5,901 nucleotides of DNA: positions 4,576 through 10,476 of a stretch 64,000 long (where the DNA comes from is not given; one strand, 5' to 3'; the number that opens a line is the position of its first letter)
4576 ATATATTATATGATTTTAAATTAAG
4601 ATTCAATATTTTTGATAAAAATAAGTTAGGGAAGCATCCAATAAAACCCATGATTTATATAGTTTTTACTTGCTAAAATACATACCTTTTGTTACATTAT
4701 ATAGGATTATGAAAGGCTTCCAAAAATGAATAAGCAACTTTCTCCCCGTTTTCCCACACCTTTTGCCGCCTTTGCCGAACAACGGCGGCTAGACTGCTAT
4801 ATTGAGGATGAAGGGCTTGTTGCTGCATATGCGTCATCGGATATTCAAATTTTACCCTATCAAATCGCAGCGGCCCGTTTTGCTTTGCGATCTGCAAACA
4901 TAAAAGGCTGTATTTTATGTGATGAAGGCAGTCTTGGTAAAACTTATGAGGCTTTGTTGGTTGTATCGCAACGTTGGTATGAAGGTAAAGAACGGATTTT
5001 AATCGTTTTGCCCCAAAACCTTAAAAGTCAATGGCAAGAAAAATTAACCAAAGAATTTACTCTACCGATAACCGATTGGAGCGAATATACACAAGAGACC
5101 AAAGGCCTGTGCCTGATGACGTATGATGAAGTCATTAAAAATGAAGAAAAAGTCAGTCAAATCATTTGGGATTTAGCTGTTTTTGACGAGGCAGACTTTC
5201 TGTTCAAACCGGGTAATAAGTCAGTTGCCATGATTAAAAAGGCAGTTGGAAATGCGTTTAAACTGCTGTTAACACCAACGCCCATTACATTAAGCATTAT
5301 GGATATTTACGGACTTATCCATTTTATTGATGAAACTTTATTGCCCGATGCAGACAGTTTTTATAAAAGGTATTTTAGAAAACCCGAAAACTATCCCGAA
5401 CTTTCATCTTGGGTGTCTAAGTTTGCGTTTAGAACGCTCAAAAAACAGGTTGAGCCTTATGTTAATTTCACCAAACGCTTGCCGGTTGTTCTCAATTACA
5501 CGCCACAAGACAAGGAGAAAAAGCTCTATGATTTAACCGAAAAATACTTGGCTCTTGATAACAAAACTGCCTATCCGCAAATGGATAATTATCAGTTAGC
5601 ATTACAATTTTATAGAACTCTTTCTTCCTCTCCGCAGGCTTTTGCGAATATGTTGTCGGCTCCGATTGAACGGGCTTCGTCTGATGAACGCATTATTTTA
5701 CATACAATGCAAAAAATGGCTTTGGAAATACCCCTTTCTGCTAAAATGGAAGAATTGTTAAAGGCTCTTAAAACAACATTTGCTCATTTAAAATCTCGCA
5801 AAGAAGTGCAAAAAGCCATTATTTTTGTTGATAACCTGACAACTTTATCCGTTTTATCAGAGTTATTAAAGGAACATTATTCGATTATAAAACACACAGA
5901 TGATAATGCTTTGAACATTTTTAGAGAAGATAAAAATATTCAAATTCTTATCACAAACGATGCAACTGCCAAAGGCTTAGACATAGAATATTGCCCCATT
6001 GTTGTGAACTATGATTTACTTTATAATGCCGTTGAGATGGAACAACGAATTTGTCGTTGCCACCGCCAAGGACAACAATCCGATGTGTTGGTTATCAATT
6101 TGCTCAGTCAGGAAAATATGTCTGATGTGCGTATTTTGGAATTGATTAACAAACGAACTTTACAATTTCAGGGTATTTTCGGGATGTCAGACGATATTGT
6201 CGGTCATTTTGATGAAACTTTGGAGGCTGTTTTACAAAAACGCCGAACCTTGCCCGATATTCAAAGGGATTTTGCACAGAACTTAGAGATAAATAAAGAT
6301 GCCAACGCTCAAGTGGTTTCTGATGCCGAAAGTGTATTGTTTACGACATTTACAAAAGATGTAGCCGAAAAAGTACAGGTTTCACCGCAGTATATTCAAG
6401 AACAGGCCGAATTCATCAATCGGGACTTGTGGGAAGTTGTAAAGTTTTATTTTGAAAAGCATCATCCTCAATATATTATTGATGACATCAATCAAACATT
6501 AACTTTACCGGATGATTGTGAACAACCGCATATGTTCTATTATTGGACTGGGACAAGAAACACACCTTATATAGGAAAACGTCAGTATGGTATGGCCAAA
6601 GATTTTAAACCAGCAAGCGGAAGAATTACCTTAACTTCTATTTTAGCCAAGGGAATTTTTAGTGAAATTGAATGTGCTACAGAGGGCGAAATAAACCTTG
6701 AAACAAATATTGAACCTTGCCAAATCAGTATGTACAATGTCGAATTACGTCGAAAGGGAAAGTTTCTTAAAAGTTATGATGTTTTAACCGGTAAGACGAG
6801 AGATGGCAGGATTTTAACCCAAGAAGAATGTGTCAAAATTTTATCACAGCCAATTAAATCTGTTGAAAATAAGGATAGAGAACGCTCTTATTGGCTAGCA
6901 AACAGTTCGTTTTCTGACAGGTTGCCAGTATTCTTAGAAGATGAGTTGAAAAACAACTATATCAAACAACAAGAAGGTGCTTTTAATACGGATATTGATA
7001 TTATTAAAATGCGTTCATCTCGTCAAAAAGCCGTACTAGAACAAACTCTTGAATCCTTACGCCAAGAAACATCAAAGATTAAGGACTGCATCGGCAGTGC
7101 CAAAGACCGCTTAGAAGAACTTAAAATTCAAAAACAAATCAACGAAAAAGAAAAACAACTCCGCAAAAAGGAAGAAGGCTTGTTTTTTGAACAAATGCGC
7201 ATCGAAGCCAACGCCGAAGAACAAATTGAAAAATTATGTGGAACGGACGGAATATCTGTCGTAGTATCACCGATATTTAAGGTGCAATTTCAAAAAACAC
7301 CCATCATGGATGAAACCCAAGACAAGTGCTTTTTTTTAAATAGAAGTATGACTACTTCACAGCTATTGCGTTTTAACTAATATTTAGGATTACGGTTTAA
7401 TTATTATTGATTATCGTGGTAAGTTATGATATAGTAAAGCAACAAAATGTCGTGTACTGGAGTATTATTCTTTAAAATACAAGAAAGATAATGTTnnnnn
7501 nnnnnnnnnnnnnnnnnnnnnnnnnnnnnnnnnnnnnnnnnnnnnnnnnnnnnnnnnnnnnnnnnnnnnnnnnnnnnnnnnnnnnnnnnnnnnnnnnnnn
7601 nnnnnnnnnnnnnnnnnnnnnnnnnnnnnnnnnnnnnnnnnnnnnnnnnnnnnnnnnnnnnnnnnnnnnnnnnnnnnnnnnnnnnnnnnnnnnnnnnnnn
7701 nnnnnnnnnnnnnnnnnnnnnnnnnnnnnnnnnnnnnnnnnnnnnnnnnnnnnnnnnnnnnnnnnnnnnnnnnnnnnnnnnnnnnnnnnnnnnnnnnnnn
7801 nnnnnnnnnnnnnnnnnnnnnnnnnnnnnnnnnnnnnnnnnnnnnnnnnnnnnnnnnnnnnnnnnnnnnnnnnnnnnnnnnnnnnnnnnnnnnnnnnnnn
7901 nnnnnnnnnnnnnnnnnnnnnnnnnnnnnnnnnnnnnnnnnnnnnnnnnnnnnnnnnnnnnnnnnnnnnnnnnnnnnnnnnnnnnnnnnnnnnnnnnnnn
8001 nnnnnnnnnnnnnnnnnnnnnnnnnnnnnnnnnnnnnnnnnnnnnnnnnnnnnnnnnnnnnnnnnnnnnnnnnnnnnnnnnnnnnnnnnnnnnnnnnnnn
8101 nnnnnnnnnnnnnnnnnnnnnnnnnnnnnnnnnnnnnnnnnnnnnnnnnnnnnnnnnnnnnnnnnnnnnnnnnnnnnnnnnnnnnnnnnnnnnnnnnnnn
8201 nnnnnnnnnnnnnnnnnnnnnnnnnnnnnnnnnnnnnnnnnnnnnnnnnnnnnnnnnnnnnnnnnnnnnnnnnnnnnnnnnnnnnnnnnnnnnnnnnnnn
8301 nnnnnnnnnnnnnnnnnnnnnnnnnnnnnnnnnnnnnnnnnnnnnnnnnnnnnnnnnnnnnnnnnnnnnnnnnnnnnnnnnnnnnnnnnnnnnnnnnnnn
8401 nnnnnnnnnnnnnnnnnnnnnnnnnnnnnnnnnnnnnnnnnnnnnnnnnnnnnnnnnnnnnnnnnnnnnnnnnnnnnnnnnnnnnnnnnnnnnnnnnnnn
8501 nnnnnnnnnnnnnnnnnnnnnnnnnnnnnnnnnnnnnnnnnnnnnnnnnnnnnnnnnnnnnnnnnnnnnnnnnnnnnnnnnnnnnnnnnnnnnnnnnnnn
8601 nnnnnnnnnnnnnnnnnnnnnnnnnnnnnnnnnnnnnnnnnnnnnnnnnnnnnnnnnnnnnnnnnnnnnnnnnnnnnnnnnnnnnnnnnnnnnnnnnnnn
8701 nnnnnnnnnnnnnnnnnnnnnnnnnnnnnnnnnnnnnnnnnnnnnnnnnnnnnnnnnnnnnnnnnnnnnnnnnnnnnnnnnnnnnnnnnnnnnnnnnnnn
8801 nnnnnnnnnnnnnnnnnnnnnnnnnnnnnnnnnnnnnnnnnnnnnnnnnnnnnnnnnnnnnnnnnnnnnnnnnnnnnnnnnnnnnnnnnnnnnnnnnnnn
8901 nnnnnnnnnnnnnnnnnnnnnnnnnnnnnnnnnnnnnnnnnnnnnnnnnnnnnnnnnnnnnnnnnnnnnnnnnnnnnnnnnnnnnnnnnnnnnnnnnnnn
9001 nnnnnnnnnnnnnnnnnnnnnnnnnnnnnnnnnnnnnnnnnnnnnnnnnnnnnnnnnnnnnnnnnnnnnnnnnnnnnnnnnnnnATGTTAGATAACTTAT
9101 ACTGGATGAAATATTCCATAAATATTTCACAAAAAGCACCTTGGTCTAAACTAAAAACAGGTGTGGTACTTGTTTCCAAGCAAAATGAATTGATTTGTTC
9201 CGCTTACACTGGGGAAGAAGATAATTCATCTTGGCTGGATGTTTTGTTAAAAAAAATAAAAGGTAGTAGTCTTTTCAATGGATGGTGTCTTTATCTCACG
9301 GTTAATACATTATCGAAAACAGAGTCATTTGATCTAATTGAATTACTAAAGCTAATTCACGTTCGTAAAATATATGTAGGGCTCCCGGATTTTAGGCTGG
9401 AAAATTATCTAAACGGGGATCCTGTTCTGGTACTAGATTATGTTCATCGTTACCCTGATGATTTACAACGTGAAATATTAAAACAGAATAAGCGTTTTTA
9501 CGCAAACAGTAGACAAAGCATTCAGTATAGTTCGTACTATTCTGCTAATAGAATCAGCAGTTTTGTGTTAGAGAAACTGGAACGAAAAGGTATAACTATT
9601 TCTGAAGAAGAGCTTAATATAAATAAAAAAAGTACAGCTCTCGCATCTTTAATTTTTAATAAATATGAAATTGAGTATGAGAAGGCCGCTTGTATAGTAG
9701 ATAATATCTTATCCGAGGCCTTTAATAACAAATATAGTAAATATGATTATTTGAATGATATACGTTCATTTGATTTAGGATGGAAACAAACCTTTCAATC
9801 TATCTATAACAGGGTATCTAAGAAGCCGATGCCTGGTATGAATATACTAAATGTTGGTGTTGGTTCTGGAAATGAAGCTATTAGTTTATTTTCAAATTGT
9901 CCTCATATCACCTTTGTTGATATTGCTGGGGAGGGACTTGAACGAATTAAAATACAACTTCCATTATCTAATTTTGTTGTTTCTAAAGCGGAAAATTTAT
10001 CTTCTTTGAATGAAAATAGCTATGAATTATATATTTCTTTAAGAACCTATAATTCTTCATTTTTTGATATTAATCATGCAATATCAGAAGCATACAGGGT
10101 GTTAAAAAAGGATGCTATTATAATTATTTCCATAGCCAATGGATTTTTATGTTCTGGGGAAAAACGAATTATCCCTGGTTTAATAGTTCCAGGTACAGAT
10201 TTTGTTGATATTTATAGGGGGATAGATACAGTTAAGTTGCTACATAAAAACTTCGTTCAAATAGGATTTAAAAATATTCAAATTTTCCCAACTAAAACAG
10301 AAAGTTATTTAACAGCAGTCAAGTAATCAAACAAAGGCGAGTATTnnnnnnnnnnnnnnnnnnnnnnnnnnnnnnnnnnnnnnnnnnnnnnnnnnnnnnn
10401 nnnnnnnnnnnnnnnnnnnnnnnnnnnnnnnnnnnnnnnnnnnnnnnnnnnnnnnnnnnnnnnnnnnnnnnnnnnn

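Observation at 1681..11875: Dense AT-rich cluster of nucleotide-processing and DNA base-excision enzymes next to restriction and helicase genes: candidate novel defence or DNA-modification system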

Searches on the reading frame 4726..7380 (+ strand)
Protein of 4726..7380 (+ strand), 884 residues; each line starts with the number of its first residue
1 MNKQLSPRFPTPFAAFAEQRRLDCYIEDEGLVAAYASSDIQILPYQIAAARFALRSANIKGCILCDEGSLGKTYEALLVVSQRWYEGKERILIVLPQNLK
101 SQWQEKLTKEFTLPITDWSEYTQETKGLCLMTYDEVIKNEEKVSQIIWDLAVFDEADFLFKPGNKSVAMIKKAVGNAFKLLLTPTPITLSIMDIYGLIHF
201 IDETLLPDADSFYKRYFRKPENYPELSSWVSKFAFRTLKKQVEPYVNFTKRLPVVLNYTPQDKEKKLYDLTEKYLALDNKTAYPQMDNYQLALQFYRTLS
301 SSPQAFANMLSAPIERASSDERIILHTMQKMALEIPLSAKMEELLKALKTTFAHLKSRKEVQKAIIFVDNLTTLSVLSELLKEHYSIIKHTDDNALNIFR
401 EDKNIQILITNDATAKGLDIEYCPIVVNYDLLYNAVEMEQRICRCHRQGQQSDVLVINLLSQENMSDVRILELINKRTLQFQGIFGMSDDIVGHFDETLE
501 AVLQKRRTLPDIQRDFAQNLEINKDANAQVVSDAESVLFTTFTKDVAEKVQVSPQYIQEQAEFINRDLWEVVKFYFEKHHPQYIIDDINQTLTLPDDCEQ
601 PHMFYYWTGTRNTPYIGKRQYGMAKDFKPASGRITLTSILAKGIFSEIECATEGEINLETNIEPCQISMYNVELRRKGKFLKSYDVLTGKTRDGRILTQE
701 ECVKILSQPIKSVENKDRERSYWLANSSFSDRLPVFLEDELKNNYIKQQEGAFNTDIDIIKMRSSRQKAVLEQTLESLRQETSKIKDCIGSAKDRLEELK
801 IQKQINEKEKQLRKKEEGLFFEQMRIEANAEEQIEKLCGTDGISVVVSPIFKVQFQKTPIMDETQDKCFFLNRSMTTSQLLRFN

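Call 3: search_protein_families(library=pfam, proteins=[window:4726-7380:+], max_evalue=0.01)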
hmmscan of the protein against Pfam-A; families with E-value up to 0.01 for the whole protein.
window:4726-7380:+ (884 aa): 2 families
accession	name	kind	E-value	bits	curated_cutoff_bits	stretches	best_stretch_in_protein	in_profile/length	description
PF00176.29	SNF2-rel_dom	-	3.5e-24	85.9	24.9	1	45-280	1-264/290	SNF2-related domain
PF00271.37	Helicase_C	-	1.3e-11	45.1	23.5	1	347-449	9-110/110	Helicase conserved C-terminal domain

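Call 5: search_protein_families(library=padloc, proteins=[window:4726-7380:+], max_evalue=0.01)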
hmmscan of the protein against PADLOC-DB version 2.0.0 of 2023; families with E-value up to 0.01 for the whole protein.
window:4726-7380:+ (884 aa): 37 families (the best 25 are shown)
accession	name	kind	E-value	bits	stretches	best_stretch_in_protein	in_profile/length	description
PDLC02619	DrmD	-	9.3e-81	270.2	2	36-308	27-314/872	DrmD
PDLC02623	DrmD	-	3.3e-30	102.6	2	339-511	511-686/1040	DrmD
PDLC02500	BrxHI|BrxHII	-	3.4e-26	90.1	2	336-485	457-609/933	BrxHI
PDLC02840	DpdE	-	1.6e-23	81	2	33-210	151-326/1091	DpdE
PDLC00659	HmaA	-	6.3e-22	75.3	2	322-497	470-660/1176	SNF2 helicase / DEAD-box helicase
PDLC02621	DrmD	-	2.9e-21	73.5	2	316-492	475-674/1040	DrmD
PDLC02846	DpdE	-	3.3e-21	72.9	2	32-159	153-287/1034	DpdE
PDLC02843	DpdE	-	1.7e-20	70.6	2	32-216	149-329/1091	DpdE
PDLC02504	BrxHI|BrxHII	-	2e-18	63.8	2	404-497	536-629/971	BrxHII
PDLC02845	DpdE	-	1.3e-16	57.6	1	60-503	863-1291/1293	DpdE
PDLC02620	DrmD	-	3.3e-15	53.1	1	352-486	475-614/1060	DrmD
PDLC02572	DrmA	-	5.2e-14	49.1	2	318-457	475-630/1043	DrmA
PDLC02632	DrmD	-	1.5e-12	44.9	2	398-460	573-637/662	DrmD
PDLC00627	ZorD1|ZorD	-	7.2e-12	42.1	2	127-387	608-871/1006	"SWI2/SNF2 helicase, Mrr-like nuclease"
PDLC02634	DrmD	-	8.8e-12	41.6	2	35-132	85-182/900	DrmD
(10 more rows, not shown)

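Call 9: search_protein_families(library=ncbifam, proteins=[window:4726-7380:+], max_evalue=0.01)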
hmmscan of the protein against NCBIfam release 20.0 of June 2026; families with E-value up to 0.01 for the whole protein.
window:4726-7380:+ (884 aa): 18 families
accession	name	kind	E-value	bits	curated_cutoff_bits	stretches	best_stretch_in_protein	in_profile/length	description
NF038318.1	DISARM_DrmD_b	equivalog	3.8e-76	256.9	950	2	36-308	24-311/868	DISARM system SNF2-like helicase DrmD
NF041062.1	DpdE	equivalog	2.5e-34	118.4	500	2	33-212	145-325/1048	protein DpdE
NF038317.1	DISARM_DrmD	equivalog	8.5e-30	103.8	610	3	316-568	460-718/1021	DISARM system SNF2-like helicase DrmD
NF003426.0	PRK04914.1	equivalog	5e-21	74.6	576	2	39-232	151-358/959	RNA polymerase-associated protein RapA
NF042964.1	phospholipD_antiphage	equivalog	2.5e-17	62.5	1100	2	399-511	740-850/895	phospholipase D-like domain-containing anti-phage protein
NF058637.1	helic_SCO1167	equivalog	2.1e-14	52.6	1200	2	61-223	490-659/932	SCO1167/SCO6262 family helicase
NF041790.1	anti-phage_ZorD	equivalog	2.6e-12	45.5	1500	1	128-244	706-817/1035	type I Zorya anti-phage system protein ZorD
NF053711.1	RNA_heli_RhlE1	exception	3.5e-11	42.5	750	1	351-481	234-369/434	RNA helicase RhlE1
NF053631.1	RNA_helic_CshA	equivalog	1.5e-09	37.3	646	1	390-534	274-415/434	degradosome RNA helicase CshA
NF008744.0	PRK11776.1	equivalog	2.3e-08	33.1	524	1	389-482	278-368/460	ATP-dependent RNA helicase DbpA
NF053636.1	DDHlcsCsdAPsy1082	equivalog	3.8e-08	32.3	890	1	355-488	237-375/512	DEAD/DEAH box helicase CsdA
NF008394.0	PRK11192.1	equivalog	8.7e-08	31.4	507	1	352-454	238-347/441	ATP-dependent RNA helicase SrmB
NF008642.0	PRK11634.1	equivalog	2.7e-06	26.1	989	1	363-456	247-347/628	DEAD/DEAH family ATP-dependent RNA helicase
NF007882.0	PRK10590.1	equivalog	3.4e-06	26.3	743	1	395-479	287-368/456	ATP-dependent RNA helicase RhlE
NF053710.1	RNA_heli_RhlE2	exception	5.6e-06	25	925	1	395-487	291-380/635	RNA helicase RhlE2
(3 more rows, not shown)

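Call 85: find_homologous_proteins(query=window:4726-7377:+, max_evalue=1e-20)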
Query window:4726-7377:+ (884 aa): 770 proteins with E <= 1e-20 among 8000 candidates; the best 120 are listed.
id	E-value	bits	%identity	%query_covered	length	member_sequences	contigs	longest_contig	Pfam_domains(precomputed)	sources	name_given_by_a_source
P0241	0.0e+0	1800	93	98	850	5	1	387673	PF00176.30,PF00271.38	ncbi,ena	-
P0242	0.0e+0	1770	93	96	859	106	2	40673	PF00176.30,PF00271.38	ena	-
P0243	0.0e+0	1655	86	96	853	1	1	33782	PF00176.30,PF00271.38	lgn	-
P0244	0.0e+0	1637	85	96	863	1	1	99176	PF00176.30,PF00271.38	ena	-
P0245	0.0e+0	1470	75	98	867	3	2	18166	PF00176.30,PF00271.38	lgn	-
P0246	0.0e+0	1465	75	98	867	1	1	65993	PF00176.30,PF00271.38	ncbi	-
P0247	0.0e+0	1452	76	96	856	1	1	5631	PF00176.30,PF00271.38,PF04851.22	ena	-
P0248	0.0e+0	1441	76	96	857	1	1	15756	PF00176.30,PF00271.38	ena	-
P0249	0.0e+0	1433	75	96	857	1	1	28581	PF00176.30,PF00271.38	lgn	-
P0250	0.0e+0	1383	84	84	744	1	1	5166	PF00176.30,PF00271.38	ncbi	-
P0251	0.0e+0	1366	94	73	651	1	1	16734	PF00271.38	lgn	-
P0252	0.0e+0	1363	72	96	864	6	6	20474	PF00176.30,PF00271.38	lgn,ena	-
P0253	0.0e+0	1360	86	78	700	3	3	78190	PF00176.30,PF00271.38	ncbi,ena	-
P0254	0.0e+0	1352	70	97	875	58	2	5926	PF00176.30,PF00271.38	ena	-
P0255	0.0e+0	1314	70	94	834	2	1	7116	PF00176.30,PF00271.38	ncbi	-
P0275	0.0e+0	1240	64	97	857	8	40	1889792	PF00176.30,PF00271.38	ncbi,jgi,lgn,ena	ncbi:MAG: SNF2-related protein [Alphaproteobacteria bacterium]|jgi:superfamily II DNA or RNA helicas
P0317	1.0e-270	919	50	96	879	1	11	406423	PF00176.30,PF00271.38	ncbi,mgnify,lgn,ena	mgnify:CR=1 FL=1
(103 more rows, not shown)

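Call 86: find_encoding_contigs(protein=P0275, flank=7000, max_places=2)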
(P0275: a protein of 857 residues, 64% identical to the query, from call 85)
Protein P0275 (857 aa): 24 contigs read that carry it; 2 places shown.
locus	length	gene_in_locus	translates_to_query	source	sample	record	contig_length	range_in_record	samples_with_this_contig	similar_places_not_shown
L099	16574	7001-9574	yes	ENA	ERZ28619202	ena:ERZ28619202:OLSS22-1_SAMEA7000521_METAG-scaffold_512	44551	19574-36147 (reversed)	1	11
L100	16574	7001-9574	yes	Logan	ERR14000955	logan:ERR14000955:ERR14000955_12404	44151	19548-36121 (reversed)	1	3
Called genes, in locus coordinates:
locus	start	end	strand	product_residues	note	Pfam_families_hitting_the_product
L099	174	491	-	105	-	PF12599:DUF3768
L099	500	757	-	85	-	-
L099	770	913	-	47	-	-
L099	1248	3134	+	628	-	PF01555:N6_N4_Mtase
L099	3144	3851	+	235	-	PF18864:AbiTii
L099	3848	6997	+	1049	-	PF04851:ResIII, PF00270:DEAD (faint), PF19778:RE_endonuc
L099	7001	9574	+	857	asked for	PF00176:SNF2-rel_dom, PF00271:Helicase_C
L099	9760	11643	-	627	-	PF00145:DNA_methylase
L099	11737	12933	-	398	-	-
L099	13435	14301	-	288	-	PF12710:HAD (weak)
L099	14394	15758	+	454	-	PF00587:tRNA-synt_2b, PF03129:HGTP_anticodon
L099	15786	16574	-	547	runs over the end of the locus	PF00890:FAD_binding_2 (faint), PF01262:AlaDh_PNT_C (faint), PF01266:DAO (faint), PF07992:Pyr_redox_2, PF13738:Pyr_redox_3, PF00070:Pyr_redox, PF02852:Pyr_redox_dim, PF00581:Rhodanese, +4 more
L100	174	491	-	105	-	PF12599:DUF3768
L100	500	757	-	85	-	-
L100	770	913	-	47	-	-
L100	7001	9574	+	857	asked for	PF00176:SNF2-rel_dom, PF00271:Helicase_C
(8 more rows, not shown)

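Call 87: find_encoding_contigs(protein=P0317, flank=7000, max_places=1)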
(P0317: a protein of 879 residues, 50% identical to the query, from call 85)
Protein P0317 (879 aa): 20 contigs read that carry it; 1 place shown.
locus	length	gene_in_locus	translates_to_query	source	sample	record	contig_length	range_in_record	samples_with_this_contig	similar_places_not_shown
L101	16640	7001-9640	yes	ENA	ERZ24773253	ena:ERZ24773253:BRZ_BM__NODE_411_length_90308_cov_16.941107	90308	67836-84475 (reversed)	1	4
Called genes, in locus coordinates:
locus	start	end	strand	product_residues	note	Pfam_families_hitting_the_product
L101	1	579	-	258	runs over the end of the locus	-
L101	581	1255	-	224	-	PF05621:TniB (faint), PF13401:AAA_22, PF00004:AAA (faint)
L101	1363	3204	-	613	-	PF09299:Mu-transpos_C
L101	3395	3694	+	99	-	-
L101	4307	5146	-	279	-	-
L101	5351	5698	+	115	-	PF12844:HTH_19, PF13560:HTH_31, PF01381:HTH_3, PF13443:HTH_26 (faint)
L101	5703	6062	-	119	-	PF12844:HTH_19, PF13560:HTH_31 (weak), PF01381:HTH_3, PF07022:Phage_CI_repr (faint)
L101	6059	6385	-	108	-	PF13560:HTH_31, PF01381:HTH_3, PF12844:HTH_19 (weak), PF13443:HTH_26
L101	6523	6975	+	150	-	PF00565:SNase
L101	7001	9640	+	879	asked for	PF00176:SNF2-rel_dom, PF00271:Helicase_C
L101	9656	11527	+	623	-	PF01555:N6_N4_Mtase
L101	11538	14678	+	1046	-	PF04851:ResIII, PF00270:DEAD (weak), PF19778:RE_endonuc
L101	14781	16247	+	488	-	PF01637:ATPase_2, PF03215:Rad17 (weak), PF00004:AAA, PF13401:AAA_22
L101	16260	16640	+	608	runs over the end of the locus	-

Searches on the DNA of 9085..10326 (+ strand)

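Call 106: search_rna_families(sources=[L008, L014, L016, L017, L043, L071, L072], threshold=gathering)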
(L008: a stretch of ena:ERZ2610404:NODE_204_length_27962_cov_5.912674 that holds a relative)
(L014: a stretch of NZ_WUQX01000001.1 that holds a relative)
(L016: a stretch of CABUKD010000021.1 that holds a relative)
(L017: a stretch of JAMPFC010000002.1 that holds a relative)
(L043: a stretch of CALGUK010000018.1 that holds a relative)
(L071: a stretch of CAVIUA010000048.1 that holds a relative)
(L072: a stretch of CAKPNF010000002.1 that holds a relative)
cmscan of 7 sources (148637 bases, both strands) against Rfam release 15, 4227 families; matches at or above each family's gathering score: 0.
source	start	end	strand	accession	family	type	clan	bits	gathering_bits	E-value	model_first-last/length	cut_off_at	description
